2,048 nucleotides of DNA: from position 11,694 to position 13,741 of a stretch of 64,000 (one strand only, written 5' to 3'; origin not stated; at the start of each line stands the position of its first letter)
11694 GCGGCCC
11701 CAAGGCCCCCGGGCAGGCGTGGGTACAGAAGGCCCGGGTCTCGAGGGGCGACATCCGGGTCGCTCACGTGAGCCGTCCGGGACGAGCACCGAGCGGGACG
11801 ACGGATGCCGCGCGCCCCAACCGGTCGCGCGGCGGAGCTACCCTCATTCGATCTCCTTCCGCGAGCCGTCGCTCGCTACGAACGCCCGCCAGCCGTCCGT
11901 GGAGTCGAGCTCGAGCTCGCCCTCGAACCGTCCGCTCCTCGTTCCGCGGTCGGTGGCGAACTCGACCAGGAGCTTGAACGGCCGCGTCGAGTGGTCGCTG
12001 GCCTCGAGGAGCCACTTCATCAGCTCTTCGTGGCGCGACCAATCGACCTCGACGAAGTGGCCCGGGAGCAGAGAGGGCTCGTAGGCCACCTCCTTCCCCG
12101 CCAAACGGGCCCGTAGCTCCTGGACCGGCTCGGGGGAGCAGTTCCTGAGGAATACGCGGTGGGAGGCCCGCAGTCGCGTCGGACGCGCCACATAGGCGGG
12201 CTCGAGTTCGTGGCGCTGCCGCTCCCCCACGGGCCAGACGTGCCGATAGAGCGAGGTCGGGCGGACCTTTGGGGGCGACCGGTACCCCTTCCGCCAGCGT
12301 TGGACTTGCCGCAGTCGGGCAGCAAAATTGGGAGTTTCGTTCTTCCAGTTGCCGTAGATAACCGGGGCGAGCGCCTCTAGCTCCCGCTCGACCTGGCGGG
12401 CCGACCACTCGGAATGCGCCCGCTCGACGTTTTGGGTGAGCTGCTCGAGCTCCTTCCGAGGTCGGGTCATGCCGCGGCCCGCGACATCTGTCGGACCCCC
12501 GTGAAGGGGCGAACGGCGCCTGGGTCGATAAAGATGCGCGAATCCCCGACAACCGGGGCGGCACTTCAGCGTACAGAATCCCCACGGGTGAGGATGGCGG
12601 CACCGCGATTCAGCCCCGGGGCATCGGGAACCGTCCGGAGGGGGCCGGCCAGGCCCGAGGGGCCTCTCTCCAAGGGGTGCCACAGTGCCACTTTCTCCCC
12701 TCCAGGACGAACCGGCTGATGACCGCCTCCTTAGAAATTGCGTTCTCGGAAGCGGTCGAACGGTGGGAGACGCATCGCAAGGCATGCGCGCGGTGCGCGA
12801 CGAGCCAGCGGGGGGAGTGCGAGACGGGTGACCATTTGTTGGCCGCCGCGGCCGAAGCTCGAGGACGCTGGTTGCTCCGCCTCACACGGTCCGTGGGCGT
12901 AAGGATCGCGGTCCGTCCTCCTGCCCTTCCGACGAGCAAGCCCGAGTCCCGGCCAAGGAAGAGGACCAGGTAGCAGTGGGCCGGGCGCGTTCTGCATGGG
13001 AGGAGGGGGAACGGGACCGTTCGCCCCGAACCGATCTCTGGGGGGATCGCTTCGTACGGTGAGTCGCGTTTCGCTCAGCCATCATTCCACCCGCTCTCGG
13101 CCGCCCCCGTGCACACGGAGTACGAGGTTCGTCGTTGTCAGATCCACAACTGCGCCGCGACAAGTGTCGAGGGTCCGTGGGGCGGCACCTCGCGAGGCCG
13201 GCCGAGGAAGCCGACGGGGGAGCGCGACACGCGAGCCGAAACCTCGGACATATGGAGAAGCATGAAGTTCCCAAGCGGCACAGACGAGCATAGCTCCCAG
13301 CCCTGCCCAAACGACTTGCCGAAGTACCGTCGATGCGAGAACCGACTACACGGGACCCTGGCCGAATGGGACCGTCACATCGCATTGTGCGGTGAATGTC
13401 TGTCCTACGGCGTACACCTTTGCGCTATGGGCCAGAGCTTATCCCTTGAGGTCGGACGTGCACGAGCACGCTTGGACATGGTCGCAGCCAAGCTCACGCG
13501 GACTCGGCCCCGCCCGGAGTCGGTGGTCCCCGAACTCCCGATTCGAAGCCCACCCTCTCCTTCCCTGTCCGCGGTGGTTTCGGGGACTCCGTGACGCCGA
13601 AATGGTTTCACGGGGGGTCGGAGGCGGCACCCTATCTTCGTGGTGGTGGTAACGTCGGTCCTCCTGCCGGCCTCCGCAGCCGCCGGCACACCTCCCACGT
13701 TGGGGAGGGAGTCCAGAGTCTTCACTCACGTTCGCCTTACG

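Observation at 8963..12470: Orphan STAND NTPase-TPR with an upstream 208-aa partner inside the island: candidate two-gene defence or signalling module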

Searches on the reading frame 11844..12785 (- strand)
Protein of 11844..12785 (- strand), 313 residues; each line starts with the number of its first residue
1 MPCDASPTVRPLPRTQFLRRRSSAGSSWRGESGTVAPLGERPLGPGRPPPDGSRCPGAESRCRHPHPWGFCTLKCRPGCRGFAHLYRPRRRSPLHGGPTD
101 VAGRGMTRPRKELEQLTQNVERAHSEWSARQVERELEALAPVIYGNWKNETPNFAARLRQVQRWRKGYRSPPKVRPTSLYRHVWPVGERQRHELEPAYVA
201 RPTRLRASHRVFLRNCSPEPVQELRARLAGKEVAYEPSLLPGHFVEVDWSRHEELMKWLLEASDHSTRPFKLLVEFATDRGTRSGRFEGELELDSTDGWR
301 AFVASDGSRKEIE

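Call 4: search_protein_families(library=pfam, proteins=[window:11844-12785:-], max_evalue=0.1)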
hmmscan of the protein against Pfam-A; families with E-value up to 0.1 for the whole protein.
window:11844-12785:- (313 aa): 0 families

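Call 8: search_protein_families(library=padloc, proteins=[window:11844-12785:-], max_evalue=0.1)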
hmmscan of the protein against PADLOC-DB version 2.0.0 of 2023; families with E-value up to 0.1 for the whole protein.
window:11844-12785:- (313 aa): 0 families

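Call 9: search_protein_families(library=ncbifam, proteins=[window:11844-12785:-], max_evalue=0.1)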
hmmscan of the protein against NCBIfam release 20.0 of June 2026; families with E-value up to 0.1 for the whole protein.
window:11844-12785:- (313 aa): 0 families

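Call 10: find_homologous_proteins(query=window:11844-12785:-, max_evalue=0.001)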
Query window:11844-12785:- (313 aa): 32 proteins with E <= 0.001 among 4223 candidates.
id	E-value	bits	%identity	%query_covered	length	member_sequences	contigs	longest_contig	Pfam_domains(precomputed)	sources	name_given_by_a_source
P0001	1.5e-134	466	100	66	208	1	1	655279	-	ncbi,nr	ncbi:MAG: hypothetical protein L3K14_04065 [Thermoplasmata archaeon]|nr:hypothetical protein [Thermo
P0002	1.5e-112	394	82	66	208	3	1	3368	-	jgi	-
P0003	2.8e-111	390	82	66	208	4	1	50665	-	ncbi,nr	ncbi:MAG: hypothetical protein L3K10_03175 [Thermoplasmata archaeon]|nr:hypothetical protein [Thermo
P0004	3.1e-109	383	81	66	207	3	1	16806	-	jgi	-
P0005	4.5e-109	382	80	66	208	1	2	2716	-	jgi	jgi:hypothetical protein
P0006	1.3e-108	381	80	66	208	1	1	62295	-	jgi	jgi:hypothetical protein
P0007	3.9e-82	294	62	66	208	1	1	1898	-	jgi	jgi:hypothetical protein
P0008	2.9e-79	284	59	70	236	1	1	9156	-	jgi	jgi:hypothetical protein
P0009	6.9e-79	283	61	66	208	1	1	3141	-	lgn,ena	-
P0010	4.1e-74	268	58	66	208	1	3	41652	-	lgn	-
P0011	9.1e-74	266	60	62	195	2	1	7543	-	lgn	-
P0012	6.3e-71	257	55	66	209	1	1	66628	-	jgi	jgi:hypothetical protein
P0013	6.3e-69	251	51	76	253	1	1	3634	-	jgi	jgi:hypothetical protein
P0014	4.7e-67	244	54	66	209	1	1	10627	-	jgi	jgi:hypothetical protein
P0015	7.5e-66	240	52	69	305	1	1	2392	-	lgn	-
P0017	1.1e-62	230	50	66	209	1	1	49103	-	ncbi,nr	ncbi:MAG: hypothetical protein L3K19_06565 [Thermoplasmata archaeon]|nr:hypothetical protein [Thermo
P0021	2.8e-60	222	50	65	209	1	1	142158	-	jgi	jgi:hypothetical protein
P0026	4.8e-56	208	50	65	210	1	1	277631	-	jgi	jgi:hypothetical protein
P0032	7.0e-43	165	42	66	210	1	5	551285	-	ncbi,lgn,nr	ncbi:MAG TPA: hypothetical protein VGV89_04605 [Thermoplasmata archaeon]|nr:hypothetical protein [Th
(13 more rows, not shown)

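Call 12: find_encoding_contigs(protein=P0032, flank=10000, max_places=2)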
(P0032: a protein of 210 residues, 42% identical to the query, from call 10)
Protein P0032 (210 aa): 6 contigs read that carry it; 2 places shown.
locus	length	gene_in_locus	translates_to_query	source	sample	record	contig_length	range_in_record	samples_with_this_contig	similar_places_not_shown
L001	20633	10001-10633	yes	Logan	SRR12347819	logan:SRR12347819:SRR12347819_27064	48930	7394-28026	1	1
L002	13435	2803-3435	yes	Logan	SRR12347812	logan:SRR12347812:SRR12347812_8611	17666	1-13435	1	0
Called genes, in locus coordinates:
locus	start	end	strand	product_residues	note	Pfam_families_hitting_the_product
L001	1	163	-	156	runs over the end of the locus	-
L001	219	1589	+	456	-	PF01142:TruD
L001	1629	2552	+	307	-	PF06745:ATPase (faint), PF23442:DUF7125 (faint)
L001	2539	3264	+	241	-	PF13481:AAA_25 (weak), PF03796:DnaB_C (faint), PF06745:ATPase, PF23442:DUF7125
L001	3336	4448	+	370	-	PF00817:IMS, PF14520:HHH_5 (weak), PF11799:IMS_C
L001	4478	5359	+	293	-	PF01925:TauE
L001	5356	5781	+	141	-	PF07843:DUF1634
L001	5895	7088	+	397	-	PF01663:Phosphodiest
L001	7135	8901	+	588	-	PF00009:GTP_EFTU, PF01926:MMR_HSR1 (weak), PF03144:GTP_EFTU_D2 (faint), PF11987:IF-2 (weak), PF14578:GTP_EFTU_D4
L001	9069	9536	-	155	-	-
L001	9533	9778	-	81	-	-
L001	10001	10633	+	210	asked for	-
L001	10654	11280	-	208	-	-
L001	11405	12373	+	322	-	PF00382:TFIIB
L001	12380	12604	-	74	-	-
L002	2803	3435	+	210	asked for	-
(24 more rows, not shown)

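Call 13: find_encoding_contigs(protein=P0026, flank=10000, max_places=2)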
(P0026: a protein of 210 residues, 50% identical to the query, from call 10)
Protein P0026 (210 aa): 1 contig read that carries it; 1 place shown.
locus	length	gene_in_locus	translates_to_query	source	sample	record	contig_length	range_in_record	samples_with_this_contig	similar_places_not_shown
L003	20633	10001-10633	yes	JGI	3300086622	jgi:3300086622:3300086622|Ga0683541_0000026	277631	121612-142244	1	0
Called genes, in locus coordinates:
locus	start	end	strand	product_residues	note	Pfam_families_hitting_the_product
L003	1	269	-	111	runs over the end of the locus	PF01329:Pterin_4a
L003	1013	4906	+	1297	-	-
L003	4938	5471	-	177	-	PF00903:Glyoxalase (faint)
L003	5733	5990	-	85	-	-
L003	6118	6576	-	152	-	-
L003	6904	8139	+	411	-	PF00571:CBS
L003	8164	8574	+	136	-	PF01849:NAC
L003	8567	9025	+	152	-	PF00293:NUDIX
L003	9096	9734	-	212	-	-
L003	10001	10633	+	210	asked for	-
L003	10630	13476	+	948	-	PF13191:AAA_16, PF13424:TPR_12 (faint), PF07719:TPR_2 (faint), PF00515:TPR_1 (faint), PF13176:TPR_7 (faint), PF13414:TPR_11 (faint), PF17874:TPR_MalT (weak)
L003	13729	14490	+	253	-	-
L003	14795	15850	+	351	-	PF01866:Diphthamide_syn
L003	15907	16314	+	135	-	PF01998:DUF131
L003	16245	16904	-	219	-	PF01174:SNO, PF07685:GATase_3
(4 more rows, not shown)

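Call 14: find_encoding_contigs(protein=P0021, flank=10000, max_places=2)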
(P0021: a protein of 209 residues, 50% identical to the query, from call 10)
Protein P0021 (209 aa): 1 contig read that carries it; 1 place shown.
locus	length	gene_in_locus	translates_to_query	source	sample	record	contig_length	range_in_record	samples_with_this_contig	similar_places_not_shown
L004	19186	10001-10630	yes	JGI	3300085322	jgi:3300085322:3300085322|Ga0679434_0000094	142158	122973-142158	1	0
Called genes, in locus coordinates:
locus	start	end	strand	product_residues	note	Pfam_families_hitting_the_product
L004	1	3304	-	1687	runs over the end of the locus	PF25174:Beta-prop_THOC3 (faint), PF21783:YNCE (weak), PF22352:K319L-like_PKD (faint), PF07495:Y_Y_Y (faint), PF00801:PKD, PF18911:PKD_4, PF00801:PKD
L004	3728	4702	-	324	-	-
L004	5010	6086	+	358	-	PF01979:Amidohydro_1, PF07969:Amidohydro_3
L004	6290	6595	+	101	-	-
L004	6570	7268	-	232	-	-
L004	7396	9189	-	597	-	PF07690:MFS_1, PF00083:Sugar_tr (weak)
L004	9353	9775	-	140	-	PF02566:OsmC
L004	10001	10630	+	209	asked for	-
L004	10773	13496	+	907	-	PF13191:AAA_16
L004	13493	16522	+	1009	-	PF00801:PKD, PF18911:PKD_4 (weak)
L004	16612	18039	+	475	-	PF00282:Pyridoxal_deC, PF01212:Beta_elim_lyase (weak)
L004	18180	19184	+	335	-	?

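Call 15: find_encoding_contigs(protein=P0012, flank=10000, max_places=2)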
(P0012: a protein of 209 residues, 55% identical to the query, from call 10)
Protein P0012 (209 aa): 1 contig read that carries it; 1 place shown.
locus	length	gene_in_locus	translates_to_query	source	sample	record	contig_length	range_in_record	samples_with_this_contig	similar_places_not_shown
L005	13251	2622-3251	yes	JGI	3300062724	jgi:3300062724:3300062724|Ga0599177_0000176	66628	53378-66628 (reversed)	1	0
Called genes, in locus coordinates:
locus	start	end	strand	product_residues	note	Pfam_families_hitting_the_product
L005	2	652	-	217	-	?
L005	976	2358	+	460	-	PF02012:BNR (faint), PF13088:BNR_2 (faint)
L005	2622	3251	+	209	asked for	-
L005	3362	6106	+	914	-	PF13191:AAA_16, PF13401:AAA_22 (faint)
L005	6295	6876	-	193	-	PF01872:RibD_C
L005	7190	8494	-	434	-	PF00215:OMPdecase, PF00977:His_biosynth (weak), PF03737:RraA-like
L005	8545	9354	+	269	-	PF01555:N6_N4_Mtase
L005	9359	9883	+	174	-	PF13563:2_5_RNA_ligase2, PF02834:LigT_PEase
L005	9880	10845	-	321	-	PF00730:HhH-GPD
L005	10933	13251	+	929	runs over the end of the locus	-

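Call 16: find_encoding_contigs(protein=P0017, flank=10000, max_places=2)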
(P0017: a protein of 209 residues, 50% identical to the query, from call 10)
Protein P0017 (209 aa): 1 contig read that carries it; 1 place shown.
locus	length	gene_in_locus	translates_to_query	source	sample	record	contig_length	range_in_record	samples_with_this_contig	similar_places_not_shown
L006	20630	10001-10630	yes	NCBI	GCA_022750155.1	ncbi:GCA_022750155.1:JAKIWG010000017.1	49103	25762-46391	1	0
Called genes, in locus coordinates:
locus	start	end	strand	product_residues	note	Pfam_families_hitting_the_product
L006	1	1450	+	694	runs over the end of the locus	PF13231:PMT_2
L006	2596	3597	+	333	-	PF00288:GHMP_kinases_N, PF08544:GHMP_kinases_C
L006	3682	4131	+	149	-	PF00293:NUDIX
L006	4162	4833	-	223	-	PF06197:DUF998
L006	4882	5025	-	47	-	-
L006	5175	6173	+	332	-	-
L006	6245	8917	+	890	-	PF27881:CRWN_N (faint), PF06745:ATPase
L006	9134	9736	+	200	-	-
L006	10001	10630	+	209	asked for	-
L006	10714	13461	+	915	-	PF13191:AAA_16, PF13424:TPR_12 (faint)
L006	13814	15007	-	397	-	PF22660:RS_preATP-grasp-like, PF02786:CPSase_L_D2, PF02222:ATP-grasp, PF07478:Dala_Dala_lig_C (weak), PF21244:PurT_C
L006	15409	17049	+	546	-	PF24681:Kelch_KLHDC2_KLHL20_DRC7, PF13415:Beta-prop_FBX42, PF24981:Beta-prop_ATRN-LZTR1, PF24681:Kelch_KLHDC2_KLHL20_DRC7, PF00801:PKD, PF18911:PKD_4, PF00801:PKD, PF18911:PKD_4, +2 more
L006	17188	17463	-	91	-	-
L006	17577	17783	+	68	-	-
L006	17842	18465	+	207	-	PF00121:TIM, PF05690:ThiG (weak)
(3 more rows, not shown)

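Call 17: find_encoding_contigs(protein=P0006, flank=10000, max_places=2)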
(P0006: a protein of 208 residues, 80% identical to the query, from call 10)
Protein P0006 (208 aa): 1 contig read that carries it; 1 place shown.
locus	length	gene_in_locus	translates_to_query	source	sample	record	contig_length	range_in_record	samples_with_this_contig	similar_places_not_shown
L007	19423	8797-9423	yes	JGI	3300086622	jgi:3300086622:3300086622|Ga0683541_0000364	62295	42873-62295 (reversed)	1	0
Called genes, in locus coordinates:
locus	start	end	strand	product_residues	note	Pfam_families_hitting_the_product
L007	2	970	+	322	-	?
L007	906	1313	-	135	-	-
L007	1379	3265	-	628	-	PF13519:VWA_2 (weak)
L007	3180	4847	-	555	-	PF01078:Mg_chelatase (faint), PF08298:AAA_PrkA (faint), PF07728:AAA_5 (faint), PF07726:AAA_3 (weak), PF00158:Sigma54_activat (weak)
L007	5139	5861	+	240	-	PF01015:Ribosomal_S3Ae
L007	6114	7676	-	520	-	PF01828:Peptidase_A4 (faint)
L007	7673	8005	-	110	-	-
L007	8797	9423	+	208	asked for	-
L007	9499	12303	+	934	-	PF13191:AAA_16, PF13424:TPR_12 (faint), PF14938:SNAP (faint)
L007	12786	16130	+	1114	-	PF00211:Guanylate_cyc, PF13191:AAA_16, PF13401:AAA_22 (weak)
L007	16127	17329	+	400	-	PF00144:Beta-lactamase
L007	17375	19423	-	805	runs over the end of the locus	PF13191:AAA_16, PF13401:AAA_22 (weak), PF13424:TPR_12 (faint), PF07719:TPR_2 (faint), PF12862:ANAPC5 (faint), PF17874:TPR_MalT (weak)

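Call 18: find_encoding_contigs(protein=P0010, flank=10000, max_places=2)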
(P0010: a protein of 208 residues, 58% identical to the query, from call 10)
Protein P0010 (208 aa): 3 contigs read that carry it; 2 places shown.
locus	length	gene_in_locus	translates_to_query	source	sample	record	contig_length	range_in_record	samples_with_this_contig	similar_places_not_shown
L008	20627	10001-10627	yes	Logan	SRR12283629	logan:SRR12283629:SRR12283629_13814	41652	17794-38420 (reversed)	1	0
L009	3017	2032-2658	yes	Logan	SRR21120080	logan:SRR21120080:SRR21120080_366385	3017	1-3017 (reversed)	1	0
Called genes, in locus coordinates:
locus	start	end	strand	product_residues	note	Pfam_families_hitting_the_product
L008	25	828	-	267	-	PF08240:ADH_N (weak), PF00107:ADH_zinc_N, PF13602:ADH_zinc_N_2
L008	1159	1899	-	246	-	PF14329:DUF4386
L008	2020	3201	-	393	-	PF00072:Response_reg, PF12840:HTH_20 (weak), PF24038:DUF7347 (weak)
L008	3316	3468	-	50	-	-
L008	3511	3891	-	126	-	PF14534:DUF4440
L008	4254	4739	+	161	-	-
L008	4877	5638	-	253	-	PF00589:Phage_integrase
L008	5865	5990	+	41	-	-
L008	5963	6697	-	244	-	-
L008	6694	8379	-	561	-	-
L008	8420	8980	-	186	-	-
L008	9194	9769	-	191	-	-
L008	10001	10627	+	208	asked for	-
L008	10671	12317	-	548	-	PF00501:AMP-binding, PF13193:AMP-binding_C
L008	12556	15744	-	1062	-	PF13191:AAA_16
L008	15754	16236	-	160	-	PF11528:DUF3224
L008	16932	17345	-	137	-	PF01850:PIN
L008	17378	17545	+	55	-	-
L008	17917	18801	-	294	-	-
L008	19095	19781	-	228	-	PF03807:F420_oxidored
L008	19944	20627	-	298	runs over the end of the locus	-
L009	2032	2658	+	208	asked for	-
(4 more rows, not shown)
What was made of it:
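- Flanking genes differ between most of the loci with gene calls (calls 13-18). L008 lies near an integrase and a PIN gene (call 18).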

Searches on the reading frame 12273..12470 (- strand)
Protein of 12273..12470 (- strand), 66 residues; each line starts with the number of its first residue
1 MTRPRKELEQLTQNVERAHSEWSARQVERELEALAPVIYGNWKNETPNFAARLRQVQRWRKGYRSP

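Call 51: search_solved_structures(query=A2, max_evalue=10, show_alignments=3)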
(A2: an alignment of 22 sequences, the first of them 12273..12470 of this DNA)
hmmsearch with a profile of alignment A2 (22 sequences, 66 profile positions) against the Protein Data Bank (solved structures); distinct sequences matched with E-value up to 10: 2.
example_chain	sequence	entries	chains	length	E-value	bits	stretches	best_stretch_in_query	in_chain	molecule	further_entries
2yuk_A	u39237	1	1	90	0.071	16.5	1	16-63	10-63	Myeloid/lymphoid or mixed-lineage leukemia protein 3 homolog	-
1fcq_A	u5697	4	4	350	0.59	13.5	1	12-59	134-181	HYALURONOGLUCOSAMINIDASE | HYALURONONGLUCOSAMINIDASE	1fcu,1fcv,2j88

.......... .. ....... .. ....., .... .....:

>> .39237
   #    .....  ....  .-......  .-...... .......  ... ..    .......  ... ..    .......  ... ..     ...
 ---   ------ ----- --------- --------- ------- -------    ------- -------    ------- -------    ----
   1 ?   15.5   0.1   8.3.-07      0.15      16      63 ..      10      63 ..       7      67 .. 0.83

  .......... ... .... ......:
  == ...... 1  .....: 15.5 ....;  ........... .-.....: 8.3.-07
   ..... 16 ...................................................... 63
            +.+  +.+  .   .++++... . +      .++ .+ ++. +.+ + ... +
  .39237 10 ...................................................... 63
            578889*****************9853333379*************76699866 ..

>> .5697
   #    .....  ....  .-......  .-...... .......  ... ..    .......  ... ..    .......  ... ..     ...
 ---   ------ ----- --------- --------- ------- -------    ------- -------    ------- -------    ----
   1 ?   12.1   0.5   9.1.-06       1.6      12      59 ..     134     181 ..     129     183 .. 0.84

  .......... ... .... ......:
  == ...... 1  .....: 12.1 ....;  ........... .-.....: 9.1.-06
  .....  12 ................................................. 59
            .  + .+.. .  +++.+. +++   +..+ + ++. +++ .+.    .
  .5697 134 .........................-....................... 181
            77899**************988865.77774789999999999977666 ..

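Call 58: predict_structure(alignment_id=A2)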
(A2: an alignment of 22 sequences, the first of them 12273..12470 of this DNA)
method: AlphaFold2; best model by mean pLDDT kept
length: 66 residues; sequences in the alignment: 22
mean_pLDDT: 87.2   pTM: 0.73
mean pLDDT of the five models: 87.2, 86.8, 85.7, 85.4, 85.3
residues with pLDDT >= 90: 49; 70-90: 9; 50-70: 4; < 50: 4
segments of 3 or more residues with pLDDT < 50: 64-66
pLDDT, mean of each block of 10 residues (from residue 1): 77 93 94 93 91 92 58
secondary structure, 60 per line:
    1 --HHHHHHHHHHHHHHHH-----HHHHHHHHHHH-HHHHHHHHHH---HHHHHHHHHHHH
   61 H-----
elements in order: H3-18 H24-34 H36-45 H49-61

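Call 60: fold_search(model_id=the predicted structure, library=pdb)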
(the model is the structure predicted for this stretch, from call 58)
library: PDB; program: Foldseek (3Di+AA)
matches with E <= 10: 2; with E <= 0.001: 0
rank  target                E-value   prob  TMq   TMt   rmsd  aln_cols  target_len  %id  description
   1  2cfx_A                8.4e+00  0.10  0.43  0.23   5.0        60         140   18  Structure of B.subtilis LrpC (released 2006-03-28)
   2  1k78_A                9.5e+00  0.13  0.51  0.30   3.1        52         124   13  Pax5(1-149)+Ets-1(331-440)+DNA (released 2002-01-04)
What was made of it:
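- On Helix-turn-helix DNA-binding proteins (for the 208-aa protein): Foldseek on the N-domain returned only LrpC and the Pax5 paired domain, at E = 8-9 and TMq 0.43-0.51 (call 60).
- The only fold hits for the N-domain are HTH domains (LrpC, Pax5), and they are non-significant (call 60). Foldseek matches are non-significant at E about 8-9 (call 60).
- Tried and rejected: Two non-significant HTH hits (call 60).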

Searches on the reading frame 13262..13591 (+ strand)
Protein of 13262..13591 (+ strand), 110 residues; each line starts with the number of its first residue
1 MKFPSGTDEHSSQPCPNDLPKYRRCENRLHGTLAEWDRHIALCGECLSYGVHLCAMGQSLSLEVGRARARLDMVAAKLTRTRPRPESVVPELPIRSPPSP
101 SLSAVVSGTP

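Call 77: find_homologous_proteins(query=A4, max_evalue=0.001)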
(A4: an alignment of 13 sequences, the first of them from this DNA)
Query A4 (13 sequences) (110 aa, profile of the alignment): 28 proteins with E <= 0.001 among 6757 candidates.
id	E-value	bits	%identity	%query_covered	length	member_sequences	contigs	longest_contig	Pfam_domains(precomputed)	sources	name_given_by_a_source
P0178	5.2e-28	114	71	100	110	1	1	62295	-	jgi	jgi:hypothetical protein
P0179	5.6e-28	114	38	51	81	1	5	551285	-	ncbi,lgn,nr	ncbi:MAG TPA: hypothetical protein VGV89_04610 [Thermoplasmata archaeon]|nr:hypothetical protein [Th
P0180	4.2e-26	108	68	100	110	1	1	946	-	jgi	-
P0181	2.8e-21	93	42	41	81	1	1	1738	-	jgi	jgi:hypothetical protein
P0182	2.4e-12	64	50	27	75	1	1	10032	-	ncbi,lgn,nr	ncbi:MAG TPA: hypothetical protein VEY07_09135 [Thermoplasmata archaeon]|nr:hypothetical protein [Th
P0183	4.4e-12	63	37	32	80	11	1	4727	-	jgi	jgi:hypothetical protein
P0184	4.7e-12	63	25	36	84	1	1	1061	-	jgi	jgi:hypothetical protein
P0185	7.0e-12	63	38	63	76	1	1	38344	-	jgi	jgi:hypothetical protein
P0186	1.1e-11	62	34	32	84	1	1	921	-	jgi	jgi:hypothetical protein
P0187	1.1e-11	62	44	47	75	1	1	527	-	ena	-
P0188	1.2e-11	62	38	66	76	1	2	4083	-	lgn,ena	-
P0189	1.5e-11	62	51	34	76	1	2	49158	-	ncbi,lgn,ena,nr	ncbi:MAG TPA: hypothetical protein VFG07_06970 [Thermoplasmata archaeon]|nr:hypothetical protein [Th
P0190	2.1e-11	61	30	42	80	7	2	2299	-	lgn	-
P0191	2.2e-11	61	28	43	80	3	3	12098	-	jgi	jgi:hypothetical protein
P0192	2.7e-11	61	37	32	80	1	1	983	-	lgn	-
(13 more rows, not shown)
